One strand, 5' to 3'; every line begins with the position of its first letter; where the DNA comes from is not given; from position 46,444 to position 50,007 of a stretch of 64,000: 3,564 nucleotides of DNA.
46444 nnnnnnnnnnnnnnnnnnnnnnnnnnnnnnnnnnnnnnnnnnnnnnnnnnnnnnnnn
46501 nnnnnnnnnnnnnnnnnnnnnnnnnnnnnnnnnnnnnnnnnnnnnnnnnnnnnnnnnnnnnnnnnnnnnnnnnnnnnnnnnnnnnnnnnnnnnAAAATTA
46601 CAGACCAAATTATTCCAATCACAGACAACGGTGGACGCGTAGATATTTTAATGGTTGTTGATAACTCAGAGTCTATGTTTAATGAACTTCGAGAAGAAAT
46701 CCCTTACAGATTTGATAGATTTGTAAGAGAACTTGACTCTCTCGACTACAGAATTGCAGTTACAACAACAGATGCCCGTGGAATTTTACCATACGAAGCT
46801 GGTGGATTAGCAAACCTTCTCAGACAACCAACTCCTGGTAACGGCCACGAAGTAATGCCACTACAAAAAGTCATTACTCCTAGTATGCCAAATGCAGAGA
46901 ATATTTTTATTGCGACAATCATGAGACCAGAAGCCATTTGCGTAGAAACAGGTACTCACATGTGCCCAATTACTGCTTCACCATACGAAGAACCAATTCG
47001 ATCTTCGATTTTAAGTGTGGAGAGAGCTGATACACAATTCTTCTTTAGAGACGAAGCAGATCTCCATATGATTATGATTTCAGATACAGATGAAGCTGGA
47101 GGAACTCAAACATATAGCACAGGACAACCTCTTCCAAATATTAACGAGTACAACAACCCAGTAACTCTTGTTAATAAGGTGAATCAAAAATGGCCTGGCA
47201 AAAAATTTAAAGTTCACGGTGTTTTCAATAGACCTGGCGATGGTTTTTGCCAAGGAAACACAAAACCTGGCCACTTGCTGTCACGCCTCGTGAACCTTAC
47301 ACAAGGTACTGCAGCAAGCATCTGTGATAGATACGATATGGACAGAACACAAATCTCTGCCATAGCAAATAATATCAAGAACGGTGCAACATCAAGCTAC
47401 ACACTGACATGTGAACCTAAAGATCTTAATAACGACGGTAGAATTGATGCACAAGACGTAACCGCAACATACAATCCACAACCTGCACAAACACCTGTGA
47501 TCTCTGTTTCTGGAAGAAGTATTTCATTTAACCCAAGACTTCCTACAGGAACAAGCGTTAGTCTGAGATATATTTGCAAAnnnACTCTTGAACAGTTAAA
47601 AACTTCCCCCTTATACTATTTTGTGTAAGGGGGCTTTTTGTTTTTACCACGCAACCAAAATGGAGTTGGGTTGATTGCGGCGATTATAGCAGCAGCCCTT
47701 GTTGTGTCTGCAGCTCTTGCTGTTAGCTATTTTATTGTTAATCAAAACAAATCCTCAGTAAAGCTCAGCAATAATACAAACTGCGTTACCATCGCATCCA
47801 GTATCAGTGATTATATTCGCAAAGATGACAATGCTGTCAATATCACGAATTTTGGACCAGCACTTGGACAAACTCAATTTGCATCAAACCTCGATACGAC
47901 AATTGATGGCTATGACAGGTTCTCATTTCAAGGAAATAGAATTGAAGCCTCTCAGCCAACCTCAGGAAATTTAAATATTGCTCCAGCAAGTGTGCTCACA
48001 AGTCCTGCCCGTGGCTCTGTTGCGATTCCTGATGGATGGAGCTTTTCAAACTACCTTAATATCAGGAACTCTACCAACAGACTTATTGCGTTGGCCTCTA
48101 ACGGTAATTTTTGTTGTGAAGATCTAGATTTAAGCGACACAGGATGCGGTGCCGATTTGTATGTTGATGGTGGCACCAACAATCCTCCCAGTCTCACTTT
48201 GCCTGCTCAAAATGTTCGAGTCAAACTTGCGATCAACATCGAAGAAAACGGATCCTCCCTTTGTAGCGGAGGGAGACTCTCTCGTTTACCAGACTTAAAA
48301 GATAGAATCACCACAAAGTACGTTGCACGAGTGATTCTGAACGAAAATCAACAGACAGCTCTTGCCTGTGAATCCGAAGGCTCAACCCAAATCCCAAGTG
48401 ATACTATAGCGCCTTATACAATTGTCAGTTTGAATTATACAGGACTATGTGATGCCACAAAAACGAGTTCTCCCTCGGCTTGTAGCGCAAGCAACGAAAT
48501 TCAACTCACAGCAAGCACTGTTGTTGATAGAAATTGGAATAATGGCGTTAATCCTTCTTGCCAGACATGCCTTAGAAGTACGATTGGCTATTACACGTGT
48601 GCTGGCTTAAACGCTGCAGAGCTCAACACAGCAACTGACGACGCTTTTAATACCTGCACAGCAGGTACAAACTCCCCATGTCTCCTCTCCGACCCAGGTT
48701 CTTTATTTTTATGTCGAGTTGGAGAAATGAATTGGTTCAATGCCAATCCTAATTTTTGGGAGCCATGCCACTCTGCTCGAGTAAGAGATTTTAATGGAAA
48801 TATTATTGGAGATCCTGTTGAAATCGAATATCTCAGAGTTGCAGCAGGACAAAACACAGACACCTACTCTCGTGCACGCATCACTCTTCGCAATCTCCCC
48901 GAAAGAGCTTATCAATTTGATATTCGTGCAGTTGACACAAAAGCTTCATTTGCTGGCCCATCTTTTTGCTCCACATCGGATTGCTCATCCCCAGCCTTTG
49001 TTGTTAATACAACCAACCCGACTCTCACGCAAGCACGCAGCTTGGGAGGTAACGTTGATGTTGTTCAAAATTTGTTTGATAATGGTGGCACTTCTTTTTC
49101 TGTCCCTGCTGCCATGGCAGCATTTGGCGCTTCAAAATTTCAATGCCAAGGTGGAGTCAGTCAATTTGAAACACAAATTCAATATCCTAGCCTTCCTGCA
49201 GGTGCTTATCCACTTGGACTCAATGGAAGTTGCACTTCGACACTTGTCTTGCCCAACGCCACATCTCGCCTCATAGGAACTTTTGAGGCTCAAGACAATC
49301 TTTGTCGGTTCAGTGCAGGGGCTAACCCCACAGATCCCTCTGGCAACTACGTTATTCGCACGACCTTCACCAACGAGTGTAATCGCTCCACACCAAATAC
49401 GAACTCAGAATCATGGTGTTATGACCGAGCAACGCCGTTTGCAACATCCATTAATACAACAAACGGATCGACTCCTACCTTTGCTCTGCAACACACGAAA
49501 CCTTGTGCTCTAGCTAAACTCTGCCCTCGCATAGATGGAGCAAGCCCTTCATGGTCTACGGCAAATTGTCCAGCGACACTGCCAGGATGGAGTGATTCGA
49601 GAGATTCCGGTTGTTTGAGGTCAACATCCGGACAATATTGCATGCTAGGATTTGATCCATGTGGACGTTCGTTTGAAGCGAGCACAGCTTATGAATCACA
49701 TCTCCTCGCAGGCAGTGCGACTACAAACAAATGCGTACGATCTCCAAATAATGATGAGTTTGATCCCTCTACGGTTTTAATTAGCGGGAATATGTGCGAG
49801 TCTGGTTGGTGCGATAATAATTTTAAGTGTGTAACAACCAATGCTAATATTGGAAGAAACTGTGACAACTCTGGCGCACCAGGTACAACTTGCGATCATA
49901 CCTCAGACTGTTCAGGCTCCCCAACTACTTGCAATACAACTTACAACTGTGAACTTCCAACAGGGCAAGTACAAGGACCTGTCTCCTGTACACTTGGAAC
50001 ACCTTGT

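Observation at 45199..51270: Two-gene exported module (Ig-repeat/vWA lipoprotein plus Hint-bearing Cys-rich giant) that fits no described system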

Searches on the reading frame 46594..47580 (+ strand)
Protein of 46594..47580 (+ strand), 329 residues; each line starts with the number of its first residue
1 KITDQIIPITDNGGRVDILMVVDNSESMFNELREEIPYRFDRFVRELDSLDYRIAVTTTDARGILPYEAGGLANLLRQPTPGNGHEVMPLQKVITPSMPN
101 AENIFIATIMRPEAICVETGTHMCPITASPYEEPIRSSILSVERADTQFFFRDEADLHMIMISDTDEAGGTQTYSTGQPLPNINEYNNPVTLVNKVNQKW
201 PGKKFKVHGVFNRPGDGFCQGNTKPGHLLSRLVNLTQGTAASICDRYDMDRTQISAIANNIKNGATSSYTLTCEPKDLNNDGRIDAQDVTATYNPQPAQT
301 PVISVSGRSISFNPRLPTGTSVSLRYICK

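Call 48: find_related_loci(query=A3, collection=genome_contigs, flank=6000)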
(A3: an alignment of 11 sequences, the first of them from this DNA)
Query A3 (329 aa) in genome_contigs; peptide patterns used: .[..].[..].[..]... (x = any residue, [..] = any of these).
600 stretches matched a pattern (row limit reached: there are more); 222 encode a relative of the query (tblastn E <= 1e-3); the best 80 are kept; 79 distinct loci.
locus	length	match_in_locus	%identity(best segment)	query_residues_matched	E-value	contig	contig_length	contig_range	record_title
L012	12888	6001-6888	31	15-328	3e-32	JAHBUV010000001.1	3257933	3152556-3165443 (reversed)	MAG: Bdellovibrionaceae bacterium isolate ACE_BDE1 BDE1_1, whole genome shotgun sequence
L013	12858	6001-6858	32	1-328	4e-31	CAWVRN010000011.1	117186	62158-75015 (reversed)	MAG TPA_asm: uncultured Bdellovibrio sp. isolate ERR3589585_binner123_56 genome assembly, contig: ERZ7462356.33, whole g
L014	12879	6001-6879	29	15-329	9e-30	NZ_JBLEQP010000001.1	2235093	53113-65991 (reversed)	Bdellovibrio sp. HCB2-146 1, whole genome shotgun sequence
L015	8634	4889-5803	30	1-328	1e-29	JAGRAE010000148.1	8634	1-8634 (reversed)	MAG: Bdellovibrionales bacterium isolate HKST-UBA10 NODE_148_length_8634_cov_3.843520, whole genome shotgun sequence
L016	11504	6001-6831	30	11-328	1e-28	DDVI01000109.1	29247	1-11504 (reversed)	MAG TPA_asm: Bdellovibrionaceae bacterium UBA2316 UBA2316_contig_666, whole genome shotgun sequence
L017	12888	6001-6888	29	5-328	2e-26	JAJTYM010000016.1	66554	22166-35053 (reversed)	MAG: Bdellovibrionaceae bacterium isolate DTUPRO1 16-Genome15, whole genome shotgun sequence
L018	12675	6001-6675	29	1-245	1e-25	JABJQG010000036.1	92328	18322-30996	MAG: Bdellovibrionaceae bacterium isolate SI075_bin85 k141_361362, whole genome shotgun sequence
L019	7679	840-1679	30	15-328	2e-25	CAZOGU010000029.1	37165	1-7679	MAG TPA_asm: uncultured Pseudobdellovibrionaceae bacterium isolate SRP302895_co1_309 genome assembly, contig: NODE_1979_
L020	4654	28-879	28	10-326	3e-25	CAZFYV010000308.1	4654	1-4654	MAG TPA_asm: uncultured Pseudobdellovibrionaceae bacterium isolate SRP135972_co2_295 genome assembly, contig: NODE_33387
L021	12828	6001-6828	29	11-298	1e-25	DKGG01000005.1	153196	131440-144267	MAG TPA_asm: Bdellovibrionaceae bacterium UBA6776 UBA6776_contig_5012, whole genome shotgun sequence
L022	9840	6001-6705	33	12-263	8e-25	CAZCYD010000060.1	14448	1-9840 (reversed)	MAG TPA_asm: uncultured Pseudobdellovibrionaceae bacterium isolate binchicken_co350_57 genome assembly, contig: NODE_479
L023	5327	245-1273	29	16-329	2e-24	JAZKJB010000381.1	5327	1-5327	MAG: Bdellovibrionota bacterium isolate ADI_DC_SW_02_SPN_11032020-bin079_1 DCSW02SPN_B079_1_000000000381, whole genome s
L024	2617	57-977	28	10-327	9e-24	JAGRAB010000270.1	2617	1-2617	MAG: Bdellovibrionales bacterium isolate HKST-UBA07 2012-05-30_1_(paired)_contig_309629, whole genome shotgun sequence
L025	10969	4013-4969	30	14-329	2e-23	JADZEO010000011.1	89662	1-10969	MAG: Bdellovibrionales bacterium isolate SJ826 c_000000051102, whole genome shotgun sequence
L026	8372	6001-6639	31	11-245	2e-23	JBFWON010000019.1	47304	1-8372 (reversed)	MAG: Bdellovibrionales bacterium isolate CA_2019_TPBF_137 NODE_4820_length_47304_cov_4.594124_TPBF, whole genome shotgun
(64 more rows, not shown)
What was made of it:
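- Closest known: Bd0875 / Bd1483 lipobox MIDAS adhesins of Bdellovibrio bacteriovorus. Same: The taxonomic range is the same (Bdellovibrionota, call 48).
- Tried and rejected: The assignment to Bdellovibrionota rests on the distribution of the gene 1 family (call 48).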

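Call 49: search_solved_structures(query=A3, max_evalue=1)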
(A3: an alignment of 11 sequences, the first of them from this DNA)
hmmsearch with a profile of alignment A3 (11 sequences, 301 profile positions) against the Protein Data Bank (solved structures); distinct sequences matched with E-value up to 1: 5.
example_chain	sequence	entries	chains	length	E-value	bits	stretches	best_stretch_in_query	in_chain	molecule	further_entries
3txa_A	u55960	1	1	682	0.00021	23.8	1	5-102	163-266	Cell wall surface anchor family protein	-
3tw0_A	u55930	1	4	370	0.00029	23.4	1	12-103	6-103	Cell wall surface anchor family protein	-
3tvy_A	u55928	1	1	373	0.00034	23.1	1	12-103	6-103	Cell wall surface anchor family protein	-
5a8j_A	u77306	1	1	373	0.91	11.9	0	20-78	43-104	VWA2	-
4cn8_A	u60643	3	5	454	0.95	11.8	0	15-49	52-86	PROXIMAL THREAD MATRIX PROTEIN 1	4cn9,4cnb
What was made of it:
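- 46621..47403 (+): vWA/MIDAS domain (aa 475-735). The DNSES motif lies at 46660-46674. The family profile hits the GBS104 pilus-tip adhesin vWA domain 3TXA at E 2e-4 (call 49).
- On Bdellovibrio-type lipobox MIDAS adhesin (gene 1): PDB vWA adhesin hit at E 2e-4 (call 49).
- PDB vWA adhesin hit (call 49).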

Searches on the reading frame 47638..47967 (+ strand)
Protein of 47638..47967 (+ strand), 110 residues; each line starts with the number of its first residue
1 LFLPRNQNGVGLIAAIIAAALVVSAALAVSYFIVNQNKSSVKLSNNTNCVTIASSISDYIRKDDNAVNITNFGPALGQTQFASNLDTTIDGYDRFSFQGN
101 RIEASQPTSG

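Call 121: search_solved_structures(query=A7, max_evalue=10)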
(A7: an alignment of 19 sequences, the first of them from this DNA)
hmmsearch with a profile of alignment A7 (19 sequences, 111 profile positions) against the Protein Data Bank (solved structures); distinct sequences matched with E-value up to 10: 18.
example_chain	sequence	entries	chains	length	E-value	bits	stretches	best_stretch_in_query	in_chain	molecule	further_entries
8pfb_G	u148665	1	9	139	0.00043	23.5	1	11-93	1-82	Type IV pilin PilE1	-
9egp_A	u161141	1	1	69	0.00056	23.2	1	1-41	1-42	Geopilin domain 1 protein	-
7tgg_A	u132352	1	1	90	0.0032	20.8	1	1-36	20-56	Geopilin domain 1 protein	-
9laa_A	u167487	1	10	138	0.16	15.3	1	2-29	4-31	Type IV pilin protein PilA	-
5kuh_A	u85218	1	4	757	0.29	14.4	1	14-61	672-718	Glutamate receptor ionotropic, kainate 2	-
8gc2_A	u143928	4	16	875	0.32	14.3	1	14-61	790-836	Glutamate receptor ionotropic, kainate 2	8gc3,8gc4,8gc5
4uqq_A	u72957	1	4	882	0.32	14.3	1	14-61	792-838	GLUTAMATE RECEPTOR IONOTROPIC, KAINATE 2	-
5kuf_A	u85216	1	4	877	0.32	14.3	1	14-61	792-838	Glutamate receptor ionotropic, kainate 2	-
8f0o_A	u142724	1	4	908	0.34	14.2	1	14-61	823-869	Glutamate receptor ionotropic, kainate 2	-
8fwq_A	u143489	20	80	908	0.35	14.2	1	14-61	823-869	Glutamate receptor ionotropic, kainate 2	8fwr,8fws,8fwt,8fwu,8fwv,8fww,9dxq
7f56_A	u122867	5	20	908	0.35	14.2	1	14-61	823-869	Glutamate receptor ionotropic, kainate 2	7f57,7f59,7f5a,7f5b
9mzi_A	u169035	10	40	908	0.35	14.2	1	14-61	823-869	Glutamate receptor ionotropic, kainate 2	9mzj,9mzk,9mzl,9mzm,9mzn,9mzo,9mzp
9b35_A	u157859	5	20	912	0.35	14.2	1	14-61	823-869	Glutamate receptor ionotropic, kainate 2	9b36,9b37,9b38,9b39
7ks0_B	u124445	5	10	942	0.36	14.2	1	14-61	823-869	Glutamate receptor ionotropic, kainate 2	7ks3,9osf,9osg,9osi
9c5y_A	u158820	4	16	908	0.36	14.2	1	14-61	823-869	Glutamate receptor ionotropic, kainate 2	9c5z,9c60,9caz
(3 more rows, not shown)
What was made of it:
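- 47638..47739 (+): Prepilin-type (class III) signal: leader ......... (G9 at -1), then hydrophobic helix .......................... Position +5 is Ala instead of Glu. The family N-terminal profile hits type IV pilins PilE1 (8PFB, E 4e-4) and geopilin (9EGP, E 6e-4) (call 121).
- On Type IV pilin / modular pilin (gene 2): The family profile hits solved pilins at E 4e-4 (call 121).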

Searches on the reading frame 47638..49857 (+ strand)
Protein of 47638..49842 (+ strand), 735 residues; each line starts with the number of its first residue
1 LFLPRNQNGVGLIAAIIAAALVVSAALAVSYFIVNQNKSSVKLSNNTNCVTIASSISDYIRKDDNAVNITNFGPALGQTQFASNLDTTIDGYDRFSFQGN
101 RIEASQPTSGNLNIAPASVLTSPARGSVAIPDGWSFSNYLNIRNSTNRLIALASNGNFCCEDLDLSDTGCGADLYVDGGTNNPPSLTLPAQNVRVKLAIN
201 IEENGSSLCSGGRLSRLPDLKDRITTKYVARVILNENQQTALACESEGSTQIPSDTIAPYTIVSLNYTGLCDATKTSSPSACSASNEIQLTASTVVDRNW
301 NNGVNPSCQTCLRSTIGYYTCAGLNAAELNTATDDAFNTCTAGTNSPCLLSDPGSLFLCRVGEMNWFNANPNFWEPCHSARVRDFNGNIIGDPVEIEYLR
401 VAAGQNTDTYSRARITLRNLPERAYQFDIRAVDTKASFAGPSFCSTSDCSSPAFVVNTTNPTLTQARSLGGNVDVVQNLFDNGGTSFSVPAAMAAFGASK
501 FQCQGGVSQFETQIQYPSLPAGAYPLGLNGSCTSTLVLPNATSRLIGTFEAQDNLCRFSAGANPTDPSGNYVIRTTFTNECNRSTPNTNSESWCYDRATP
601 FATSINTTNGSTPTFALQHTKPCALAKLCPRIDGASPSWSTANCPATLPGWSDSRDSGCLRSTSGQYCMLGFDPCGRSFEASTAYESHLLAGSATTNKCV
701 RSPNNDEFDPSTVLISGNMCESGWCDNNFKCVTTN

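Call 41: search_protein_families(library=pfam, proteins=[window:47788-49842:+], max_evalue=10)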
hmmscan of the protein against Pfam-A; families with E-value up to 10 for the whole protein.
window:47788-49842:+ (685 aa): 1 family
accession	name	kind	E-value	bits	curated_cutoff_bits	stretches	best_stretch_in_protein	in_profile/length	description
PF16389.11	DUF4998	-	0.18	11.7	29.1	1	357-386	68-97/199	Domain of unknown function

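Call 68: predict_structure(alignment_id=A4)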
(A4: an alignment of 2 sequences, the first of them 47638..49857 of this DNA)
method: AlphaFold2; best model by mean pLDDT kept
length: 740 residues; sequences in the alignment: 2
mean_pLDDT: 31.3   pTM: 0.23
mean pLDDT of the five models: 31.3, 27.8, 27.2, 27.0, 26.1
residues with pLDDT >= 90: 0; 70-90: 0; 50-70: 16; < 50: 724
segments of 3 or more residues with pLDDT < 50: 1-203, 208-359, 361-379, 392-421, 423-740
pLDDT, mean of each block of 10 residues (from residue 1): 34 39 35 27 28 30 27 26 26 22 26 23 24 23 26 28 29 23 27 39 46 38 42 40 40 34 31 33 31 31 32 30 31 29 29 36 42 45 56 41 26 41 46 28 24 26 24 26 28 29 35 32 28 33 31 30 34 34 25 25 26 23 22 26 26 24 25 28 23 34 41 35 41 34
secondary structure, 60 per line:
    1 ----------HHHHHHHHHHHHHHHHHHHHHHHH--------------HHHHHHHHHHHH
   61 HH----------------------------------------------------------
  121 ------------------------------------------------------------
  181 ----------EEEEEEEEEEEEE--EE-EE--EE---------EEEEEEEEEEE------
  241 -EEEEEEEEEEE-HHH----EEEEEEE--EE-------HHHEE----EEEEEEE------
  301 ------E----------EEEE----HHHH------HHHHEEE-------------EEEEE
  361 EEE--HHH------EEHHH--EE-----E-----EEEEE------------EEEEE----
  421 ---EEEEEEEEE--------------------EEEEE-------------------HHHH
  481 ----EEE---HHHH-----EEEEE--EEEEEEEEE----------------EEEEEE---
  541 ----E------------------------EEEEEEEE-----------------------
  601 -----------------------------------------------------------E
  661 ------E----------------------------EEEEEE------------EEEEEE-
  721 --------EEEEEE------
elements in order (helices of 4 or more, strands of 3 or more residues): H11-34 H49-62 E191-203 E224-234 E242-252 E261-267 E288-294 E318-321 H326-329 H336-339 E340-342 E356-363 E395-399 E412-416 E424-432 E453-457 H477-480 E485-487 H491-494 E500-504 E507-515 E532-537 E570-577 E696-701 E714-719 E729-734
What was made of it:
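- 47638..49842 (+): Conserved family core (aa 1-735), including an FN3/Ig-like segment around aa 380-450. The AlphaFold model failed (pLDDT 31, call 68).
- On Type IV pilin / modular pilin (gene 2): The AlphaFold model had pLDDT 31 with the permitted 2-sequence alignment (call 68).
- No usable structure model exists for gene 2 (call 68), so a pilin fold is not shown.
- Tried and rejected: The model was discarded and no fold search was run on it (call 68).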

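Call 105: search_protein_families(library=ncbifam, proteins=[window:47638-49842:+], max_evalue=1)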
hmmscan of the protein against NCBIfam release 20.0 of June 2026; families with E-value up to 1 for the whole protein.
window:47638-49842:+ (735 aa): 0 families
